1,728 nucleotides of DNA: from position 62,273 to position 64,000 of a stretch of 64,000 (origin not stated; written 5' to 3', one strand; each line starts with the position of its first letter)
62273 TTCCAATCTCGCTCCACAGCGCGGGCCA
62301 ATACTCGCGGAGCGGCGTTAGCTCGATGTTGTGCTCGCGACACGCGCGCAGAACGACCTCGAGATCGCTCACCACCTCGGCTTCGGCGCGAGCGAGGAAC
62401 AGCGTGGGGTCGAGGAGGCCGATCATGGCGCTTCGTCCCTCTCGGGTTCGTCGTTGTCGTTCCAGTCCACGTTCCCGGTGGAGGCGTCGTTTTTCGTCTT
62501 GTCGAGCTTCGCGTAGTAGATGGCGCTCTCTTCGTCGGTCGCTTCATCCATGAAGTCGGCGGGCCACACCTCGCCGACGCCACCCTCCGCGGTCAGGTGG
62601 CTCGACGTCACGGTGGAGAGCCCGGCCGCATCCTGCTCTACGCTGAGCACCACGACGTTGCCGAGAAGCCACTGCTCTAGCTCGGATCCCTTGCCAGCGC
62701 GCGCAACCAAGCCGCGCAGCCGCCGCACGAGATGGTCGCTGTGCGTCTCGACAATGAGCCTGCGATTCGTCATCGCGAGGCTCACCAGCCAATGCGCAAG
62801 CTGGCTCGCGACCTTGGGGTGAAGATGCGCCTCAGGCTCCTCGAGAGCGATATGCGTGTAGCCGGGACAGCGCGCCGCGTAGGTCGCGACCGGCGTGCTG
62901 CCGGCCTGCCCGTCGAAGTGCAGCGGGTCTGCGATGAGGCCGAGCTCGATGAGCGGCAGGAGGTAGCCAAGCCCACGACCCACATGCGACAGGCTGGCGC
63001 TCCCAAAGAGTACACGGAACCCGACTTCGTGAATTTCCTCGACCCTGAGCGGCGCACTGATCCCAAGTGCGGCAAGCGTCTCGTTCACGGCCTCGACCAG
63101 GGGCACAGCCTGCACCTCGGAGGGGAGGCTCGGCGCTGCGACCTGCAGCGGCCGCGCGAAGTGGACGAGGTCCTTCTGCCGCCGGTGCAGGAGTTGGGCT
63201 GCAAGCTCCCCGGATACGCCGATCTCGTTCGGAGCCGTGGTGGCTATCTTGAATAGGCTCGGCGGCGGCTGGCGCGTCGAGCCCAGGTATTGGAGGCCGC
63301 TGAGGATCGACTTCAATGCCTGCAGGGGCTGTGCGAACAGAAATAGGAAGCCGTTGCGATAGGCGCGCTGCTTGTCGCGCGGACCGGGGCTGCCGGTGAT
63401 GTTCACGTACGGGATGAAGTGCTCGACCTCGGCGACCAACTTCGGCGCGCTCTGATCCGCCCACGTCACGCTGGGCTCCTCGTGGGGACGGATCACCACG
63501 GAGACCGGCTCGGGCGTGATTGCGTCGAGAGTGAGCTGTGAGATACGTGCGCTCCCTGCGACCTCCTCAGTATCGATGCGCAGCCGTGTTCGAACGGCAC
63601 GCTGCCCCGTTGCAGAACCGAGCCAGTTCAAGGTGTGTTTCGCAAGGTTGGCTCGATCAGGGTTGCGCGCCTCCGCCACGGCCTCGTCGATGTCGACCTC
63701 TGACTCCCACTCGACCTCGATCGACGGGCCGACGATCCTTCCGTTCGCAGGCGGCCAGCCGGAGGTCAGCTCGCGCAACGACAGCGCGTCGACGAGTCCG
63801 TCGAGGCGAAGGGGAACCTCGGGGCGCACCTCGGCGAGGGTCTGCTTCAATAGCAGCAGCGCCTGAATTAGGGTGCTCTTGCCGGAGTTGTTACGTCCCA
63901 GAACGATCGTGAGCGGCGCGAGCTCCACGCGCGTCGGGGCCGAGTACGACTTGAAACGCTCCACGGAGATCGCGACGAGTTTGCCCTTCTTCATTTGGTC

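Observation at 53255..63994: Composite co-directional defence island: AAA15 ATPase + unknown partner | drmA-drmB-drmC | DUF262 + HEPN, with no methyltransferase in view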

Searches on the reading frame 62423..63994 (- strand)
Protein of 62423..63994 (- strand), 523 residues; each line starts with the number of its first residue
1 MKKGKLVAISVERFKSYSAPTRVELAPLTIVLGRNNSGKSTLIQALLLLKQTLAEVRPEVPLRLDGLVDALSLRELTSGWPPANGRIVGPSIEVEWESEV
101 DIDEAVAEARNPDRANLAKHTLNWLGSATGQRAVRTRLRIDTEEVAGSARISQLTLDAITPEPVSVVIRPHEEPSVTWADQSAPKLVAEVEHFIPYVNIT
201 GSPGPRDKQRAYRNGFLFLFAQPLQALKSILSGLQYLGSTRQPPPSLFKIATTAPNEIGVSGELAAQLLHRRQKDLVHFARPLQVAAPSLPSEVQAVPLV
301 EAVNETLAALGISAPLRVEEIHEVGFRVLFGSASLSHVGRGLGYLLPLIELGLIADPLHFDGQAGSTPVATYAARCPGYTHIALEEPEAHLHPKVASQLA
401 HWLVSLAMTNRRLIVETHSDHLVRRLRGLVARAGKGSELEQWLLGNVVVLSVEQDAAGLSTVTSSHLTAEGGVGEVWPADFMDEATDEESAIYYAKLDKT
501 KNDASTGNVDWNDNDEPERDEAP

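Call 4: search_protein_families(library=padloc, proteins=[window:62423-63994:-], max_evalue=0.01)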
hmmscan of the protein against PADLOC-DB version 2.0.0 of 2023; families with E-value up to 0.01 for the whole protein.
window:62423-63994:- (523 aa): 100 families (the best 25 are shown)
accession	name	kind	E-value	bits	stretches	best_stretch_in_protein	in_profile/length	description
PDLC03878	NsnB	-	5.5e-44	149.3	1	8-487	4-337/345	-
PDLC04707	PDC-M55A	-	1.2e-31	108.1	2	384-503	309-419/421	-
PDLC04148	HEC-03B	-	1.6e-24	84.8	2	379-499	339-451/458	-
PDLC02979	AriA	-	1.9e-22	78.6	2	382-423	331-373/373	-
PDLC02980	AriA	-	1.9e-16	58.9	2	374-423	254-303/304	-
PDLC04177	HEC-01A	-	2.4e-16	57.8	2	382-427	300-344/393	-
PDLC04178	HEC-01A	-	1.3e-14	52.1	2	5-54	8-56/399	-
PDLC04175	HEC-01A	-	3.5e-13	47.3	2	1-54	1-53/363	-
PDLC00069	GajA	-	4.1e-13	46.6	2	380-422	336-380/687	AAA ATPase domain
PDLC00090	GajA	-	6.6e-13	46.2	2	5-49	2-47/659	AAA ATPase domain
PDLC04182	HEC-01A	-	1e-12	45.8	2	382-426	309-354/406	-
PDLC02358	Old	-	3.8e-12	43.8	2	5-49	3-46/578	Old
PDLC00070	GajA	-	5.5e-12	43.1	2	378-423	290-337/596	AAA ATPase domain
PDLC04176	HEC-01A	-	7.7e-12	43.2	2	380-426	278-324/371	-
PDLC00067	GajA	-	1e-11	42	2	379-422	305-345/604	AAA ATPase domain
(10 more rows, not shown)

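Call 5: search_protein_families(library=pfam, proteins=[window:62423-63994:-], max_evalue=0.01)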
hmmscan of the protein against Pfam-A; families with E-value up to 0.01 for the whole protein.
window:62423-63994:- (523 aa): 5 families
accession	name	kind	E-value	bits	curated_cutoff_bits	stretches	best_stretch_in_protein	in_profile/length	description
PF13175.12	AAA_15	-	1.4e-20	74.8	32.1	2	5-53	2-50/374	AAA ATPase domain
PF13304.12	AAA_21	-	7.6e-17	62.8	27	2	371-423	251-303/304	AAA domain, putative AbiEii toxin, Type IV TA system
PF02463.25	SMC_N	-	1.1e-05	25.4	40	1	6-48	2-48/220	RecF/RecN/SMC N terminal domain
PF13476.12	AAA_23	-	2.7e-05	25.3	27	1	9-48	2-41/201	AAA domain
PF13555.12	AAA_29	-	0.0013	18.8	27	1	22-48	16-44/61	P-loop containing region of AAA domain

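Call 6: find_encoding_contigs(protein=window:62423-63994:-, flank=10000, max_places=6)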
Protein window:62423-63994:- (523 aa): no gene with exactly this product is on record in the collection.

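Call 8: find_related_loci(query=window:62423-63994:-, collection=genome_contigs, flank=10000)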
Query window:62423-63994:- (523 aa) in genome_contigs; peptide patterns used: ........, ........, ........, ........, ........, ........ (x = any residue, [..] = any of these).
115 stretches matched a pattern; 18 encode a relative of the query (tblastn E <= 1e-3); 18 distinct loci.
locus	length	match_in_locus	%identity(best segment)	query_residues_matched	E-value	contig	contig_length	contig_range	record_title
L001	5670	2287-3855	77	1-523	0e+0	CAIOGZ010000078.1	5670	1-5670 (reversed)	MAG: uncultured cyanobacterium isolate Loclat_bin-14864 genome assembly, contig: bin-14864:078/100, whole genome shotgun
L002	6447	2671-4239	78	1-523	0e+0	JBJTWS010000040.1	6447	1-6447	MAG: Synechococcus sp. isolate samp_4444_semibin_468 samp_4444_173282, whole genome shotgun sequence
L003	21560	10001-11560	78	1-520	0e+0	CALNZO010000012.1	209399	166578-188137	MAG: uncultured bacterium isolate HOU_bin.0003 genome assembly, contig: contig_11885, whole genome shotgun sequence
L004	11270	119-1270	95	140-523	0e+0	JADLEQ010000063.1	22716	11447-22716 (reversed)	MAG: Polyangiaceae bacterium isolate SJ329 c_000000904188, whole genome shotgun sequence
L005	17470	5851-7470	62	1-523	0e+0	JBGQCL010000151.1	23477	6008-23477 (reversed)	MAG: Kofleriaceae bacterium isolate OBJ2_061818_110_40 k141_2679758_length_23477_cov_15.2070, whole genome shotgun seque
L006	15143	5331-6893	59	1-523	0e+0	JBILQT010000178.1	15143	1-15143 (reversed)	MAG: Sandaracinaceae bacterium isolate ME2018-06-07_3300034013_group8_bin51 Rohwer_bin1494_scaffold_2491_c1, whole genom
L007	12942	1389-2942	55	1-511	0e+0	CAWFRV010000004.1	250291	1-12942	MAG: uncultured Gammaproteobacteria bacterium isolate MFD00905.bin.3.287 genome assembly, contig: contig_14574, whole ge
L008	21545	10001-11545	56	1-521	0e+0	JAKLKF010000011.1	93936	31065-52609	MAG: Myxococcota bacterium isolate MAG.533 MAG.533-NODE_11_length_93936_cov_6.698825, whole genome shotgun sequence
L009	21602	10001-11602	56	1-523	2e-172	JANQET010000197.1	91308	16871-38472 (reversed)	MAG: Myxococcota bacterium isolate PL23a_bin.40 k99_2638054, whole genome shotgun sequence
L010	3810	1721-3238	56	1-500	5e-179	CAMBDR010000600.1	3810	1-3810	MAG: Janthinobacterium lividum isolate MoH-02may19-284 genome assembly, contig: MoH-02may19-C65654, whole genome shotgun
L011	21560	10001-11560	52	1-510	5e-167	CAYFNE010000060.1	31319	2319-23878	MAG TPA_asm: uncultured Magnetococcales bacterium isolate ERP019367_co2_107 genome assembly, contig: NODE_1144_length_31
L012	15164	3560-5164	50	1-523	1e-161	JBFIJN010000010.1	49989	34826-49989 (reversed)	MAG: Nannocystaceae bacterium isolate Mix_sand11.2021.09.Z.87 k141_684372_length_49989_cov_17.4832, whole genome shotgun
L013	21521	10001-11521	53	3-499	4e-155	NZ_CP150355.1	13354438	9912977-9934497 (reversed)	Sorangium sp. So ce1000 chromosome, complete genome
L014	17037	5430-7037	50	1-522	1e-151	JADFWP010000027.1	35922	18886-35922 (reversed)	MAG: Magnetococcales bacterium isolate nARSLQbin1 nARSLQ_bin1_NODE_27_length_35922_cov_25.303677, whole genome shotgun s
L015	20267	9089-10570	49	1-518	3e-144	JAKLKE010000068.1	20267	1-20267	MAG: Myxococcota bacterium isolate MAG.430 MAG.430-NODE_68_length_20267_cov_3.709113, whole genome shotgun sequence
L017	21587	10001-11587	55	1-523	5e-178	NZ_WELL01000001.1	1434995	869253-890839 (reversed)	Pseudomonas sp. L-22-4S-12 NODE_1_length_1434995_cov_401.432829, whole genome shotgun sequence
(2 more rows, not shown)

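Call 14: search_protein_families(library=pfam, proteins=[L008:780-4124:+, L008:5721-9998:+, L008:12464-13369:+, L008:19519-21543:+, L008:11554-12462:+, L004:9381-11270:+, L004:8538-10274:-, L004:1270-2163:+, L008:4066-4653:-], max_evalue=0.001)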
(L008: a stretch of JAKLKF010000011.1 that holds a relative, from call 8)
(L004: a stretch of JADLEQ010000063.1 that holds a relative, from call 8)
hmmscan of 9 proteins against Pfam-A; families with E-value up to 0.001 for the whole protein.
L008:780-4124:+ (1114 aa): 2 families
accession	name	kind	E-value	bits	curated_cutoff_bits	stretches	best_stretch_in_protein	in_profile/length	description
PF00271.37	Helicase_C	-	3.5e-16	59.9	23.5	1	563-667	14-108/110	Helicase conserved C-terminal domain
PF00176.29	SNF2-rel_dom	-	3.1e-09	36.8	24.9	1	125-358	15-184/290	SNF2-related domain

L008:5721-9998:+ (1425 aa): 5 families
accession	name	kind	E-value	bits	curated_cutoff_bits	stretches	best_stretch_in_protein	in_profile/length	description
PF07669.17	Eco57I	-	2.2e-20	73.9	25.3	1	725-979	2-141/171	Eco57I restriction-modification methylase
PF20473.4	MmeI_Mtase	-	6e-20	71.9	27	2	910-1017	138-249/259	MmeI, DNA-methyltransferase domain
PF20466.3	MmeI_TRD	-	1.8e-15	57.3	27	1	1080-1253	35-205/207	MmeI, target recognition domain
PF02384.22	N6_Mtase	-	8.2e-09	35.7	20.4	1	629-756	21-110/311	N-6 DNA Methylase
PF20464.3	MmeI_N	-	2.4e-05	25.1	27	1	238-356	82-180/181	MmeI, N-terminal domain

L008:12464-13369:+ (301 aa): 1 family
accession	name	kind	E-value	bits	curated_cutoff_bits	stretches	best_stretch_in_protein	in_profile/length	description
PF13091.12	PLDc_2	-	1.3e-09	38.4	27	1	43-162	2-127/132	PLD-like domain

L008:19519-21543:+ (675 aa): 0 families

L008:11554-12462:+ (303 aa): 0 families

L004:9381-11270:+ (630 aa): 0 families

L004:8538-10274:- (578 aa): 0 families

L004:1270-2163:+ (297 aa): 0 families

L008:4066-4653:- (195 aa): 0 families

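Call 35: search_protein_families(library=padloc, proteins=[L008:12464-13369:+], max_evalue=0.01)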
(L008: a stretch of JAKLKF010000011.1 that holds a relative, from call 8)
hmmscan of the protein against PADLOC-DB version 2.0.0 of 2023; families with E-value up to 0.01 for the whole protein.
L008:12464-13369:+ (301 aa): 3 families
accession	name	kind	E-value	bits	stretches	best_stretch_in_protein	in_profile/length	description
PDLC02614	DrmC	-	5.4e-06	24.3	1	41-162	25-149/153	DrmC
PDLC02599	DrmC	-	0.00043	17.3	1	101-175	72-144/387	DrmC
PDLC02595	DrmC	-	0.006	14.3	1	111-163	207-255/269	DrmC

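Call 51: search_protein_families(library=pfam, proteins=[L007:6-1343:+, L010:34-1605:+, L011:13152-15767:+, L011:17186-20365:+, L013:4330-7896:+, L013:8188-9696:+, L015:7138-9063:+, L017:7430-9151:+, L017:1638-4289:+, L005:13731-17216:+], max_evalue=0.0001)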
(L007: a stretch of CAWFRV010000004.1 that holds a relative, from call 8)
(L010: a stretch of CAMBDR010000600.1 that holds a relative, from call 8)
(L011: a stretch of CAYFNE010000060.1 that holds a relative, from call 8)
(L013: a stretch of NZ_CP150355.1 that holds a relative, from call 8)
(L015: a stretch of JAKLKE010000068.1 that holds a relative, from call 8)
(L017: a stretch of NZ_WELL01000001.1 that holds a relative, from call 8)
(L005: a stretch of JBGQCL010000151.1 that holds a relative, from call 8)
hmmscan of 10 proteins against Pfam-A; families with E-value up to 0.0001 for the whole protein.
L007:6-1343:+ (445 aa): 3 families
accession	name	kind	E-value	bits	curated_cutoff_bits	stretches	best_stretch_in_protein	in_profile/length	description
PF08264.19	Anticodon_1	-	2.8e-44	151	25.1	1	166-319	1-147/148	Anticodon-binding domain of tRNA ligase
PF00133.28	tRNA-synt_1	-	3.9e-29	102.1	22.7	1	1-122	331-414/414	tRNA synthetases class I (I, L, M and V)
PF10458.14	Val_tRNA-synt_C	-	5.4e-16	59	25.9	1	380-442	3-65/66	Valyl tRNA synthetase tRNA binding arm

L010:34-1605:+ (523 aa): 2 families
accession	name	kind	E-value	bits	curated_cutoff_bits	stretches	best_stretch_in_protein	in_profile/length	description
PF05569.17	Peptidase_M56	-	7.1e-21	75.1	31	1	8-113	151-256/296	BlaR1 peptidase M56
PF01435.24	Peptidase_M48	-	7.6e-05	23.1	20.3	0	34-83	48-99/186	Peptidase family M48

L011:13152-15767:+ (871 aa): 5 families
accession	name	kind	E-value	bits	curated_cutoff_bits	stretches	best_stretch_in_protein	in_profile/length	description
PF08482.15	HrpB_C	-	3.5e-53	179.9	25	1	726-858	1-133/133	ATP-dependent helicase C-terminal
PF00271.37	Helicase_C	-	8.8e-15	55.4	23.5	1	241-364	7-110/110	Helicase conserved C-terminal domain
PF00270.35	DEAD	-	1.2e-10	41.8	26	1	52-198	10-162/167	DEAD/DEAH box helicase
PF04408.29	HA2_N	-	3.8e-08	33.6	21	1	425-453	1-29/29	Helicase associated domain (HA2), winged-helix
PF24473.1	CON_HrpB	-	1.8e-07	31.2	27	1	628-660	1-33/35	ATP-dependent RNA helicase HrpB, connector region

L011:17186-20365:+ (1059 aa): 1 family
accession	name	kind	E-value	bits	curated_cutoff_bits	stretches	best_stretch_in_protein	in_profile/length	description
PF00873.25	ACR_tran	-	1.9e-165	552.7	28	1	23-1046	1-1020/1021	AcrB/AcrD/AcrF family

L013:4330-7896:+ (1188 aa): 0 families

L013:8188-9696:+ (502 aa): 0 families

L015:7138-9063:+ (641 aa): 2 families
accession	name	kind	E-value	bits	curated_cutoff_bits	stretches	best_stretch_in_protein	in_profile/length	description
PF00330.25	Aconitase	-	9e-75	252.8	28.7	1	228-630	22-463/463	Aconitase family (aconitate hydratase)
PF00694.25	Aconitase_C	-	2.4e-12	47.8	22.8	1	76-126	72-122/131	Aconitase C-terminal domain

L017:7430-9151:+ (573 aa): 2 families
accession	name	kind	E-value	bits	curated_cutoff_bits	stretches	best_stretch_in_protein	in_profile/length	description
PF07669.17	Eco57I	-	3.5e-23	83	25.3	1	145-249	63-171/171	Eco57I restriction-modification methylase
PF12950.13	TaqI_C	-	1.5e-06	28.9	26.5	1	423-522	26-116/118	TaqI-like C-terminal specificity domain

L017:1638-4289:+ (883 aa): 2 families
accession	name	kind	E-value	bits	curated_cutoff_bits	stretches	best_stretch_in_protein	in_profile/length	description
PF12696.13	TraG-D_C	-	2.9e-11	43.8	22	1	671-756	1-87/126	TraM recognition site of TraD and TraG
PF02534.20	T4SS-DNA_transf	-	4.1e-06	26.3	20.1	1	508-751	144-385/468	Type IV secretory system Conjugative DNA transfer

L005:13731-17216:+ (1161 aa): 4 families
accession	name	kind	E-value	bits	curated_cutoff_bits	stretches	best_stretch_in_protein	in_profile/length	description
PF00069.31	Pkinase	-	1.4e-36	126.7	31.7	1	20-255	1-256/263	Protein kinase domain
PF13191.12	AAA_16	-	1.3e-23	84.8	32.6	1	276-458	1-167/167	AAA ATPase domain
PF07714.23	PK_Tyr_Ser-Thr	-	1.4e-22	80.7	23.1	1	22-257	3-255/258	Protein tyrosine and serine/threonine kinase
PF20703.3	nSTAND1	-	5.7e-07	29.9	27.1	1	278-429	17-123/379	Novel STAND NTPase 1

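Call 65: search_protein_families(library=ncbifam, proteins=[window:62423-63994:-, L004:5611-7446:+], max_evalue=0.001)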
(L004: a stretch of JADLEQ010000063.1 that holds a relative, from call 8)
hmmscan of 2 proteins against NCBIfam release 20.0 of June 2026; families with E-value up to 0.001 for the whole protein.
window:62423-63994:- (523 aa): 3 families
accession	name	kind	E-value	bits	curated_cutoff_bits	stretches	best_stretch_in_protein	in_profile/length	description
NF047739.1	antiphage_MADS3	equivalog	3.6e-06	26.4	420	1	8-57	4-52/427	methylation-associated defense system AAA family ATPase MAD3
NF038234.1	retron_eff_Eco8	equivalog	1.1e-05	24.3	250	0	382-425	276-327/679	retron Eco8 family effector endonuclease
NF053563.1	Rkd4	equivalog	0.00018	19.8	860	1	8-46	5-43/747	arcadin-4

L004:5611-7446:+ (611 aa): 1 family
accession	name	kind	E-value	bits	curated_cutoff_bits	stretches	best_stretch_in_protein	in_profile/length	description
NF038324.1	DrmB_fam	subfamily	1.7e-160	535.8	240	1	3-598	2-604/604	DrmB family protein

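Call 90: search_protein_families(library=phrogs, proteins=[window:62423-63994:-], max_evalue=0.001)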
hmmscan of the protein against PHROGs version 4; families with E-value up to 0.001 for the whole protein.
window:62423-63994:- (523 aa): 8 families
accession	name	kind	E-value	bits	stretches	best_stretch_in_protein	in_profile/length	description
phrog_21420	-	unknown function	3.4e-34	119.3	3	383-501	530-642/654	-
phrog_4747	-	unknown function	1.4e-14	55.1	2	6-49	3-45/610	-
phrog_9802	-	unknown function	8.3e-08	32.7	0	8-52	7-51/438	-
phrog_8323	-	unknown function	2.4e-05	24.1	0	386-425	329-367/623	-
phrog_14430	-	unknown function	2.8e-05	24.5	0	382-430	341-389/444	-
phrog_13167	-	unknown function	5.7e-05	23.2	1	383-435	342-394/477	-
phrog_77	-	DNA, RNA and nucleotide metabolism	7.9e-05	22.3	1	1-46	293-340/967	SbcC-like subunit of palindrome specific endonuclease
phrog_3940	-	unknown function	0.00092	19.1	0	11-47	10-46/537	-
